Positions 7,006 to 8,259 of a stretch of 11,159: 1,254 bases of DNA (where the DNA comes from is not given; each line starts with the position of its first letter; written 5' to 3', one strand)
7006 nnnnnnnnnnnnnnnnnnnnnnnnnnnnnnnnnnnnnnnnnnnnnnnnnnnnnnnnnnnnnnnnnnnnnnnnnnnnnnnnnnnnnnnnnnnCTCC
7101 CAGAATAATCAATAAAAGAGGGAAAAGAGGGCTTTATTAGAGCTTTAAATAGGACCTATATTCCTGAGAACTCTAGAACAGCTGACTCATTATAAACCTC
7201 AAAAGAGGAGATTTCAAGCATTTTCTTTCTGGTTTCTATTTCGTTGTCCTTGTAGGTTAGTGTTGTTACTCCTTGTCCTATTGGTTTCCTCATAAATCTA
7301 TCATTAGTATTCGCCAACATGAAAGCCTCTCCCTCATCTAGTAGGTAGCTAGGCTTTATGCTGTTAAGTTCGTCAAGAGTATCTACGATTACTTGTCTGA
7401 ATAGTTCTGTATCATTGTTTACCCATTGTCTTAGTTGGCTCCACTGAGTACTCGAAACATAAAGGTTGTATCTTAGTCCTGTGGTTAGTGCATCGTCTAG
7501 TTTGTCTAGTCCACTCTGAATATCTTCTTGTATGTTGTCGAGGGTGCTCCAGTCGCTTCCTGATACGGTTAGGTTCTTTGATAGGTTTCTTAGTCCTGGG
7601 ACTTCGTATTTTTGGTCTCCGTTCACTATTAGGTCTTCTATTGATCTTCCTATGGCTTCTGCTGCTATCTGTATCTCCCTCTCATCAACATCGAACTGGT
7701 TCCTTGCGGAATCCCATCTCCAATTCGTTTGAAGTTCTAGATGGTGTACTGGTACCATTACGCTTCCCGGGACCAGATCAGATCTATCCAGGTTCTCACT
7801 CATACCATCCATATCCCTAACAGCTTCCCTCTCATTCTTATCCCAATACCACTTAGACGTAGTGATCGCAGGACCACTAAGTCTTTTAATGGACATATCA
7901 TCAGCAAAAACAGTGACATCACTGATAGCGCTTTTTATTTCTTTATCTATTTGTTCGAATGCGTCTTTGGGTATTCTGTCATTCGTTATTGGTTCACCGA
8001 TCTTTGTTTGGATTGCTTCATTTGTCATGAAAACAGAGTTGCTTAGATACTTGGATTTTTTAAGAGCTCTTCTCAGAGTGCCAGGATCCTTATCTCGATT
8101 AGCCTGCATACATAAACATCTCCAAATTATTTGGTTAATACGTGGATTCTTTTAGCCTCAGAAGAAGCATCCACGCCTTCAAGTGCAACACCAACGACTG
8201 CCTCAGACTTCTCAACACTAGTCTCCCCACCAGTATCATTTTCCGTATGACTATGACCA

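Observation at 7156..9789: Lambda-like head-gene order, with no portal or terminase upstream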

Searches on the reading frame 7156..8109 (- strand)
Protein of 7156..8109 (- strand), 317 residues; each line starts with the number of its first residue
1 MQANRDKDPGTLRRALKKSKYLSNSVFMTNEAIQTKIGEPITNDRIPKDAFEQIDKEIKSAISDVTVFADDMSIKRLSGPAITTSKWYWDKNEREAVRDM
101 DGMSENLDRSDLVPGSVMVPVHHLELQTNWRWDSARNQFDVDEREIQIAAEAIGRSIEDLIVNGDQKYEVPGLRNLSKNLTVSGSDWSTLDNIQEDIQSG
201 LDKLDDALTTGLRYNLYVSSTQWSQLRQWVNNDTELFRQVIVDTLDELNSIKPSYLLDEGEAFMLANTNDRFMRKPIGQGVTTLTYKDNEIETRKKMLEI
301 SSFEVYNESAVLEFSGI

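Call 3: search_protein_families(library=pfam, proteins=[window:7156-8109:-], max_evalue=0.1)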
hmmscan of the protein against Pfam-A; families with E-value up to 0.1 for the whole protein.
window:7156-8109:- (317 aa): 2 families
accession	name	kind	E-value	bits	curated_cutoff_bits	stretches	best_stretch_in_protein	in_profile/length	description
PF04454.18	Linocin_M18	-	1.2e-09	38.2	24.3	1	133-245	91-200/253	Encapsulating protein for peroxidase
PF19774.5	DUF6260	-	2.5e-08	33.8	26.6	1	47-284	8-265/301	Family of unknown function (DUF6260)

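Call 4: search_protein_families(library=phrogs, proteins=[window:7156-8109:-], max_evalue=0.1)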
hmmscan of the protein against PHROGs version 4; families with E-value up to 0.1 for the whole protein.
window:7156-8109:- (317 aa): 3 families
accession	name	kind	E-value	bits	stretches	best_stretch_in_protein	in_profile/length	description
phrog_771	-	head and packaging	1e-10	42.4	1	28-284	38-315/354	virion structural protein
phrog_264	-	head and packaging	2.3e-08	34.3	1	45-258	29-255/321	major head protein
phrog_4257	-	unknown function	0.054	14.7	0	172-219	40-87/138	-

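Call 5: find_encoding_contigs(protein=window:7156-8109:-, flank=10000, max_places=10)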
Protein window:7156-8109:- (317 aa): no gene with exactly this product is on record in the collection.

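Call 8: search_dna_similar(query=window:7156-8109:-, collection=phages, mode=protein, max_evalue=0.001)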
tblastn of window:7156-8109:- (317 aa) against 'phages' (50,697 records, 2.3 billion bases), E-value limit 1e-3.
No match.

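Call 9: find_related_loci(query=window:7156-8109:-, collection=viral_contigs, flank=10000)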
Query window:7156-8109:- (317 aa) in viral_contigs; peptide patterns used: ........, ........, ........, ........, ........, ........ (x = any residue, [..] = any of these).
3 stretches matched a pattern, but none encodes a relative of the query by tblastn (E <= 1e-3).

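Call 10: find_homologous_proteins(query=window:7156-8109:-)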
Query window:7156-8109:- (317 aa): 2 proteins with E <= 0.001 among 1854 candidates.
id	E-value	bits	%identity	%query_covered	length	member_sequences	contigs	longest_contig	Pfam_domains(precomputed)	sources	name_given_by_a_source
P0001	2.9e-205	698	100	100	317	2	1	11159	PF19774.6,PF04454.19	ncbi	-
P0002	4.8e-158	543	77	100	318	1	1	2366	PF19774.6,PF04454.19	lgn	-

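Call 11: find_encoding_contigs(protein=P0001, flank=10000)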
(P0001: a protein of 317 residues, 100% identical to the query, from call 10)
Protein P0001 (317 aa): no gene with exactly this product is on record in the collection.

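Call 12: find_encoding_contigs(protein=P0002, flank=10000)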
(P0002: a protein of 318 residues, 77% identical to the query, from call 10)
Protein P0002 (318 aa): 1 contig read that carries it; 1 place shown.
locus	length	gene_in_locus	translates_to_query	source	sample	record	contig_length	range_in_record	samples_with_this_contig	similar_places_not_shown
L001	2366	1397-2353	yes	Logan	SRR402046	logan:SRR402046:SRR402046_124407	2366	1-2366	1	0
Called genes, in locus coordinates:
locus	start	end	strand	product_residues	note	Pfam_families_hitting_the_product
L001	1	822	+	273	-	?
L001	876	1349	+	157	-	PF09956:Phage_cement_2 (faint)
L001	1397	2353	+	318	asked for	PF19774:DUF6260, PF04454:Linocin_M18 (weak)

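Call 15: find_encoding_contigs(protein=P0003, flank=10000)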
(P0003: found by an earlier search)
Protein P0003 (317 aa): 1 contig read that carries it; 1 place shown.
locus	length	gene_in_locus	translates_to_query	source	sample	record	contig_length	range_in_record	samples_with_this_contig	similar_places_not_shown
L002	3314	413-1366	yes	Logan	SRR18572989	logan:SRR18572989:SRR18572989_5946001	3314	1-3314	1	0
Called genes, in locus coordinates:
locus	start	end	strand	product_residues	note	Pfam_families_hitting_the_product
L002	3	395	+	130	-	?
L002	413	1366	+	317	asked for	PF19774:DUF6260, PF04454:Linocin_M18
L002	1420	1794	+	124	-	-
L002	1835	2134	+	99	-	-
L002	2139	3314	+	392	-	?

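Call 19: search_protein_representatives(protein=window:7156-8109:-)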
Query: 317 residues. Proteins with E-value up to 0.001 (for the whole library): 38; up to 1e-10: 4; up to 1e-30: 1. The best 38 are listed.
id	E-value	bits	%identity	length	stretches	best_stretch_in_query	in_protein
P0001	9.2e-206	698.4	100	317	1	1-317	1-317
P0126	2.3e-16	76.6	31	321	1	43-301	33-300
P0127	1.2e-11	61.0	28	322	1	31-286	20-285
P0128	4.8e-11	59.1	28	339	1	41-283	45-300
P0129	7.8e-10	55.1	32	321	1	45-264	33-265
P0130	6.8e-09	52.0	31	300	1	88-235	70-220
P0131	9.8e-09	51.5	27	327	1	21-283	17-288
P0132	2.5e-08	50.2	27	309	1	42-271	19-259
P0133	4.3e-08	49.4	30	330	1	96-263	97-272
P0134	1.0e-07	48.2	27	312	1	76-298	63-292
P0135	1.7e-07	47.5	28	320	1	108-293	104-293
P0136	3.8e-07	46.3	29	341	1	42-297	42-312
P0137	4.0e-07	46.2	23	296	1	53-317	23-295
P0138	4.4e-07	46.1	27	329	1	46-299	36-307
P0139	5.9e-07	45.7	29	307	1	50-191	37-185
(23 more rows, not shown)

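Call 25: find_related_loci(query=A2, collection=genome_contigs, flank=10000)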
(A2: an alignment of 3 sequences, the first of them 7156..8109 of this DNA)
Query A2 (317 aa) in genome_contigs; peptide patterns used: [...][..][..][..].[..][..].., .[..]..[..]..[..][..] (x = any residue, [..] = any of these).
71 stretches matched a pattern, but none encodes a relative of the query by tblastn (E <= 1e-3).

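Call 26: find_related_loci(query=A2, collection=viral_contigs, flank=10000)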
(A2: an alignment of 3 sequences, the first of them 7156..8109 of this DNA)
Query A2 (317 aa) in viral_contigs; peptide patterns used: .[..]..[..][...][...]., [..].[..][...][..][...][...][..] (x = any residue, [..] = any of these).
228 stretches matched a pattern, but none encodes a relative of the query by tblastn (E <= 1e-3).

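Call 28: find_related_loci(query=A3, collection=metagenome_contigs, flank=10000)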
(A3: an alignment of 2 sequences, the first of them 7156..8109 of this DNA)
Query A3 (317 aa) in metagenome_contigs; peptide patterns used: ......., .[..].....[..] (x = any residue, [..] = any of these).
110 stretches matched a pattern, but none encodes a relative of the query by tblastn (E <= 1e-3).

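Call 31: search_solved_structures(query=A1, max_evalue=1)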
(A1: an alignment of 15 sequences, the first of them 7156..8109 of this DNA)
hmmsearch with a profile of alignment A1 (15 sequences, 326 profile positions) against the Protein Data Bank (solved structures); distinct sequences matched with E-value up to 1: 29.
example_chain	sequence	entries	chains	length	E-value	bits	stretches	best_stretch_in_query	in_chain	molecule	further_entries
9i8e_C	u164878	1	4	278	3.2e-31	111.6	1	35-310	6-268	Encapsulin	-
9i8f_C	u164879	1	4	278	3.6e-30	108.1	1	35-310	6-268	Encapsulin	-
4pt2_P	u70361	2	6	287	7.4e-28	100.5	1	37-312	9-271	Encapsulin protein | Type 1 encapsulin shell protein EncA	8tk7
7s4q_A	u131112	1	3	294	7.7e-28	100.4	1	37-312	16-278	EncA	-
7s20_A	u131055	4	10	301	8e-28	100.4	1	36-312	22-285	EncA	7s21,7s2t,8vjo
8v4n_A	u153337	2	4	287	1.5e-27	99.5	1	37-312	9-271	Type 1 encapsulin shell protein EncA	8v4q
9b9i_A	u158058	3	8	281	4e-25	91.5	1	37-312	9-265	Type 1 encapsulin shell protein EncA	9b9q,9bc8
6nj8_A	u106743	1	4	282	6.8e-25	90.8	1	31-312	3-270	Encapsulating protein for a DyP-type peroxidase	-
9fy6_A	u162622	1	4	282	3e-23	85.4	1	37-312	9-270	Bacteriocin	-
8rvj_A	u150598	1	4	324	5.8e-23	84.4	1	93-312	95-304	Type 1 encapsulin shell protein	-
7mh2_A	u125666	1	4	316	8.3e-23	83.9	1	94-312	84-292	T4GALA Engineered Protein Nanocage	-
9zvv_A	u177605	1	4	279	3e-21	78.8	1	29-312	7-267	Type 1 encapsulin shell protein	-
9zw3_A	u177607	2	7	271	1.7e-20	76.3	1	31-228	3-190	Type 1 encapsulin shell protein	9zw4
9ocb_A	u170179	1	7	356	1.4e-13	53.6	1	27-322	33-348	Major capsid protein gp39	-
5wk1_A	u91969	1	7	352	2.3e-10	43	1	76-265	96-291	Major Capsid Protein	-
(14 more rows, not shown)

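Call 32: search_solved_structures(query=window:7156-8109:-, max_evalue=10)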
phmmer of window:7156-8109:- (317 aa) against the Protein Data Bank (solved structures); distinct sequences matched with E-value up to 10: 21.
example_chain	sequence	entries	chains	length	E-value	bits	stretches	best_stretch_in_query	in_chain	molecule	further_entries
6nj8_A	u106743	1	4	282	0.0039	20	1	118-238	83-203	Encapsulating protein for a DyP-type peroxidase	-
7mh2_A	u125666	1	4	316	0.008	18.9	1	120-238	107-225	T4GALA Engineered Protein Nanocage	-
8rvj_A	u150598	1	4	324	0.0086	18.8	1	120-238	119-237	Type 1 encapsulin shell protein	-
9zvv_A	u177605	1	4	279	0.039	16.7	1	118-225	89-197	Type 1 encapsulin shell protein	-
9zw3_A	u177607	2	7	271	0.053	16.2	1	118-217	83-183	Type 1 encapsulin shell protein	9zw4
9fy6_A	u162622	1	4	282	0.31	13.7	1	118-237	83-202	Bacteriocin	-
9b9i_A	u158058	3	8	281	0.31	13.7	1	119-251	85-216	Type 1 encapsulin shell protein EncA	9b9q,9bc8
22qs_D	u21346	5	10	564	0.44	13.2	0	5-81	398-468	Acetylcholine receptor subunit alpha-type deg-3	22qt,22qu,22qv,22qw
4nif_A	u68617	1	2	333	0.63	12.7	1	177-269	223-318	Ribosomal protein S6 kinase alpha-1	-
8wf4_A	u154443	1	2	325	0.64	12.7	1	177-269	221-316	Ribosomal protein S6 kinase alpha-1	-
3rny_A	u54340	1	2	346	0.73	12.5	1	177-269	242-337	Ribosomal protein S6 kinase alpha-1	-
5kz5_1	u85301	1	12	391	1.2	11.8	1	127-178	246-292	Cysteine desulfurase, mitochondrial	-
6nzu_A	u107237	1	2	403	1.2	11.8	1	127-178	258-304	Cysteine desulfurase, mitochondrial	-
8tvt_A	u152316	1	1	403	1.2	11.8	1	127-178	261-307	Cysteine desulfurase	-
8pk8_A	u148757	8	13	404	1.2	11.7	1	127-178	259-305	Cysteine desulfurase | Isoform Mitochondrial of Cysteine desulfurase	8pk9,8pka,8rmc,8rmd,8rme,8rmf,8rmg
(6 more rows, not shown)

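Call 33: search_protein_families(library=pfam, alignment_id=A1, max_evalue=0.001)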
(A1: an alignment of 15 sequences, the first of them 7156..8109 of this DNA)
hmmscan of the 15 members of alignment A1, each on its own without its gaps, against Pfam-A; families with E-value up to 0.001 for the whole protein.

A. member 1, window:7156-8109:- (317 aa): 2 families
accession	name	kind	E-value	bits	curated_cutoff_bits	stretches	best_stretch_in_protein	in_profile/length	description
PF04454.18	Linocin_M18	-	1.2e-09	38.2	24.3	1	133-245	91-200/253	Encapsulating protein for peroxidase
PF19774.5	DUF6260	-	2.5e-08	33.8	26.6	1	47-284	8-265/301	Family of unknown function (DUF6260)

B. families by the number of members that match (of 15 scanned): 3 families
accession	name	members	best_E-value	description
PF19774.5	DUF6260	15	2.6e-28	Family of unknown function (DUF6260)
PF04454.18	Linocin_M18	13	7.3e-20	Encapsulating protein for peroxidase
PF09950.15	Major_capside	5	3.2e-06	Major capsid protein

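Call 34: find_related_loci(query=P0126, collection=viral_contigs, flank=10000)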
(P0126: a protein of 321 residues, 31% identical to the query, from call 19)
Query P0126 (321 aa) in viral_contigs; peptide patterns used: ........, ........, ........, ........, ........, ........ (x = any residue, [..] = any of these).
4 stretches matched a pattern, but none encodes a relative of the query by tblastn (E <= 1e-3).

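Call 49: search_protein_families(library=ncbifam, proteins=[window:7156-8109:-], max_evalue=1)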
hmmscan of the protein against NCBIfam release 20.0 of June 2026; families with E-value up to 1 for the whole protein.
window:7156-8109:- (317 aa): 2 families
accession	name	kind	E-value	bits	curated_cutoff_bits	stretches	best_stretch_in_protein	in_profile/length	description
NF041155.2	encap_f1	equivalog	6.1e-12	45.5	100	1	133-311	88-258/261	family 1 encapsulin nanocompartment shell protein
NF049921.1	transpos_IS701_2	equivalog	0.079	12.4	250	0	47-99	44-95/318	IS701 family transposase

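Call 50: search_protein_families(library=pfam, proteins=[L002:1835-2131:+, L002:2139-3314:+], max_evalue=1)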
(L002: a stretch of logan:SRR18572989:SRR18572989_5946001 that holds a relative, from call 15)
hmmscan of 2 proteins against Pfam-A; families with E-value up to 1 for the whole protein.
L002:1835-2131:+ (99 aa): 0 families

L002:2139-3314:+ (392 aa): 0 families
